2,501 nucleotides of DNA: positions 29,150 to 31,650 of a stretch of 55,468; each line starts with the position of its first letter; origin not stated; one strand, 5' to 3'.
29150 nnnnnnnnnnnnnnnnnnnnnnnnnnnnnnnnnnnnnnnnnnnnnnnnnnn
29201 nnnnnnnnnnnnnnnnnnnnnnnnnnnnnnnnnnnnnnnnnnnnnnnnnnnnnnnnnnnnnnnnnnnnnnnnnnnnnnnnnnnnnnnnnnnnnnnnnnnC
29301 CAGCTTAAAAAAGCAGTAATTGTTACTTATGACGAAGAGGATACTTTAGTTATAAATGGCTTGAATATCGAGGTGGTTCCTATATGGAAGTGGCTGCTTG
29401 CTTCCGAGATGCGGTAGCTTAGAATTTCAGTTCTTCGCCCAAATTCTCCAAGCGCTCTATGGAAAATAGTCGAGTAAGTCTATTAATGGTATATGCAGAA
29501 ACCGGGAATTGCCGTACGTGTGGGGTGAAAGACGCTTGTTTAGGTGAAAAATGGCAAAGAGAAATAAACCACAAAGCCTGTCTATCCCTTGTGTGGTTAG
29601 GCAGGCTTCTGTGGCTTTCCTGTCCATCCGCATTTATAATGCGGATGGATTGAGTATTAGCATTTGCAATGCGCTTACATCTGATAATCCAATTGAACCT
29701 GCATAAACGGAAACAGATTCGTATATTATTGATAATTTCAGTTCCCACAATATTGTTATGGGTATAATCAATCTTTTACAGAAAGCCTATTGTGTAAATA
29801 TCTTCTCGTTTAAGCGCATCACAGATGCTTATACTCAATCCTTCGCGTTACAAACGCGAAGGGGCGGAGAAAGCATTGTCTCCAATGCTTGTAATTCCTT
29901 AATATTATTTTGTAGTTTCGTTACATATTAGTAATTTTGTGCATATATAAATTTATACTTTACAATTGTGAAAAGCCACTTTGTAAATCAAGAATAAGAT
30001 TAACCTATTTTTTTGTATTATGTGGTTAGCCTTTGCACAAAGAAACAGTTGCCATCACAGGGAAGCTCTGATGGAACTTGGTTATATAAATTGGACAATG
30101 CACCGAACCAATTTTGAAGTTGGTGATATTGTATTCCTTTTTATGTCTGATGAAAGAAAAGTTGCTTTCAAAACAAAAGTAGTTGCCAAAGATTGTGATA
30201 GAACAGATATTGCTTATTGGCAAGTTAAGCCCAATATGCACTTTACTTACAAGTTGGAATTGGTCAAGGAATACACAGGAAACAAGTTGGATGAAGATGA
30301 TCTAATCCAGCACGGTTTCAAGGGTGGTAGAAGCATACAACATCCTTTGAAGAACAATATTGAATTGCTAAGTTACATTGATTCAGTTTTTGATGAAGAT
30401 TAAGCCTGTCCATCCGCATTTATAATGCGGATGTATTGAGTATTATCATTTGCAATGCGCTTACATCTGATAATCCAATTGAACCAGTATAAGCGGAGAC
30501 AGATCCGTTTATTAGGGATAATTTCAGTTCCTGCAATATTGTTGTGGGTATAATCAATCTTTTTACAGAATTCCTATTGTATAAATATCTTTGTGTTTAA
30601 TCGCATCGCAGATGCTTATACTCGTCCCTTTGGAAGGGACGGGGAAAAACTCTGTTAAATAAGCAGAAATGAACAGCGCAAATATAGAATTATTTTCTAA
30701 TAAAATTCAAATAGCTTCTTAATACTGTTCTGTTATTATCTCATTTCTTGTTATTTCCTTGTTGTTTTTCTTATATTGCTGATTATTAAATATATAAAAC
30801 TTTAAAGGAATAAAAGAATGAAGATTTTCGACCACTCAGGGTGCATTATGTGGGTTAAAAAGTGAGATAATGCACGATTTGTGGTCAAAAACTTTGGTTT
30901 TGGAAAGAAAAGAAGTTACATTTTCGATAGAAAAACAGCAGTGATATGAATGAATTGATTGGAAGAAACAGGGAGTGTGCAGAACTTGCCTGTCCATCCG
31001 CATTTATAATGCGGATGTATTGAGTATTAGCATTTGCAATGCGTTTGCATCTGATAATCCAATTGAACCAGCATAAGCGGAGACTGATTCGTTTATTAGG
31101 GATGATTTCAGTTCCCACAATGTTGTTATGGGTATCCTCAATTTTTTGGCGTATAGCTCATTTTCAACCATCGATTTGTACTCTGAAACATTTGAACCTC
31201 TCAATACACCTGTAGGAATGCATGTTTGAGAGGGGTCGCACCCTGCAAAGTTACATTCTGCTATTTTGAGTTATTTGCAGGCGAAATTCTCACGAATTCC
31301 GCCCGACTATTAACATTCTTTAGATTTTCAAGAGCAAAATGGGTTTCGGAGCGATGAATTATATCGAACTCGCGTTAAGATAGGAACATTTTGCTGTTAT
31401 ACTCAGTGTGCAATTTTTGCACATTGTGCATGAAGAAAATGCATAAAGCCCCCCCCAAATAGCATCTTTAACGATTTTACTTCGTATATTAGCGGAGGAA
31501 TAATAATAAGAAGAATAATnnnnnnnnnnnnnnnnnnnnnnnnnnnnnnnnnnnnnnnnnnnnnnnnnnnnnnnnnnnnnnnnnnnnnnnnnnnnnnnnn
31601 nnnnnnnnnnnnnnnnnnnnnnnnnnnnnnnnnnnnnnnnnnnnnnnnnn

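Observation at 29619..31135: Three copies of a sharply bounded ~147-nt structured repeat forming a cassette-like array (candidate novel ncRNA or recombination element)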

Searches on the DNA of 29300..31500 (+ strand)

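Call 5: search_rna_families(source=window, start=29300, end=31500, threshold=evalue, max_evalue=10, show_alignments=3)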
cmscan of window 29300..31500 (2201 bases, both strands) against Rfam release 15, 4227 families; matches with E-value up to 10: 6.
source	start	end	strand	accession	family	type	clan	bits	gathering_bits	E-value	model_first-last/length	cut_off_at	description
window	29630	29857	-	RF04128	MIR8562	Gene; miRNA;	-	36.9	211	0.00017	1-242/242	no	MIR8562 microRNA precursor family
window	29630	29857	+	RF04128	MIR8562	Gene; miRNA;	-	33.4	211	0.00099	1-242/242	no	MIR8562 microRNA precursor family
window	30819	30897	+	RF00833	mir-70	Gene; miRNA;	-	22.3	90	0.32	1-79/79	no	mir-70 microRNA precursor family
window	30604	30729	+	RF01644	ceN59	Gene; snRNA; snoRNA; HACA-box;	-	18.5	50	7.5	1-137/137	no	Caenorhabditis snoRNA ceN59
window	30800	30829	+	RF00180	REN-SRE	Cis-reg;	-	14.9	41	2.3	1-37/37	no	Renin stability regulatory element (REN-SRE)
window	29491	29608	+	RF01408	sraL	Gene; sRNA;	-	14.1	39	4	1-142/142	no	sraL Hfq binding RNA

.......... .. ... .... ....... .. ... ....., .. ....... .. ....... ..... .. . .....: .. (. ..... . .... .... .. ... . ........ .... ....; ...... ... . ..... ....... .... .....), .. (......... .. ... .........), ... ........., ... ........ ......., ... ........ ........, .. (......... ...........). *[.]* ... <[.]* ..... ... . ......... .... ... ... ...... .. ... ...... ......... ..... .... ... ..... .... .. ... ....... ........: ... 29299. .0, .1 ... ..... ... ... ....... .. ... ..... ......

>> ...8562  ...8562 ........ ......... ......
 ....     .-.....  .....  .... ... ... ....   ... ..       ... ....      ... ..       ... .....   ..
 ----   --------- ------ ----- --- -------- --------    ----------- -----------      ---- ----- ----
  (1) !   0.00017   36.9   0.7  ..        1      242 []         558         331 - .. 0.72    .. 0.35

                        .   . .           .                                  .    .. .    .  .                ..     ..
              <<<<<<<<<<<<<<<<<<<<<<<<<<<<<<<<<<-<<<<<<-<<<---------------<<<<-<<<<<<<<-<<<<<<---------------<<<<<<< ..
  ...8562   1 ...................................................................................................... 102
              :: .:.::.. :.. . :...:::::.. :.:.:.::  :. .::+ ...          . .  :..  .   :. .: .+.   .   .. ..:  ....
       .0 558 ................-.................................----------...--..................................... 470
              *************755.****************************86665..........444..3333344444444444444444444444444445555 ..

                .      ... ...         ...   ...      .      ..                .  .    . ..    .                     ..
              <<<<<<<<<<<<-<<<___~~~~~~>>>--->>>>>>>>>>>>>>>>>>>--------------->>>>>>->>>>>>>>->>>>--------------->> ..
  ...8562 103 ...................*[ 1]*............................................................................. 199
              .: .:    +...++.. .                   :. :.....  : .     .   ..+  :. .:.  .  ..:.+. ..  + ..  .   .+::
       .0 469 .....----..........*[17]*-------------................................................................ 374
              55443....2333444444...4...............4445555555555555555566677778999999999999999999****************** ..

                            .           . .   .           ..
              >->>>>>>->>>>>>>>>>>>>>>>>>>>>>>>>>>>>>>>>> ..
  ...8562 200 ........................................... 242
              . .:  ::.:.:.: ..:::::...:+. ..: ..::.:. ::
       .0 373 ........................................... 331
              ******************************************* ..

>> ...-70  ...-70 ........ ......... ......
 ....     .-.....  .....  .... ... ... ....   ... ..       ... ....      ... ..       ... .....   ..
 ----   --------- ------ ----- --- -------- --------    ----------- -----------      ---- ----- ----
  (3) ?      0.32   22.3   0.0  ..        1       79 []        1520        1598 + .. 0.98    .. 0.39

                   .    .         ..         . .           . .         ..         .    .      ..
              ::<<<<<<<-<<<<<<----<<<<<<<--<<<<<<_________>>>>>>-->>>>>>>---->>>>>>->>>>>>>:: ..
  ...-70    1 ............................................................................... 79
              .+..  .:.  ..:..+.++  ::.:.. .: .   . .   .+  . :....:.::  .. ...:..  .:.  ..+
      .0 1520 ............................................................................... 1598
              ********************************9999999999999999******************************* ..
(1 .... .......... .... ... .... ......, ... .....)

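Call 12: search_dna_similar(query=window:29615-29870:+, collection=plasmids, mode=distant, max_evalue=0.001)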
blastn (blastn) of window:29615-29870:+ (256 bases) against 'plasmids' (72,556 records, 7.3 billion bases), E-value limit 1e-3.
No match.

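Call 50: build_rna_model(alignment_id=A3)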
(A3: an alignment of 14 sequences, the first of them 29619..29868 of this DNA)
Model R1 built from alignment A3 (14 sequences, 251 columns); structure: RNAalifold consensus.
model positions 251; base pairs 83; branch points 4; effective number of sequences 0.82; information 0.59 bits per position. Calibrated on 0.2 Mb of random sequence (short: E-values are rough).
structure used (alignment columns):
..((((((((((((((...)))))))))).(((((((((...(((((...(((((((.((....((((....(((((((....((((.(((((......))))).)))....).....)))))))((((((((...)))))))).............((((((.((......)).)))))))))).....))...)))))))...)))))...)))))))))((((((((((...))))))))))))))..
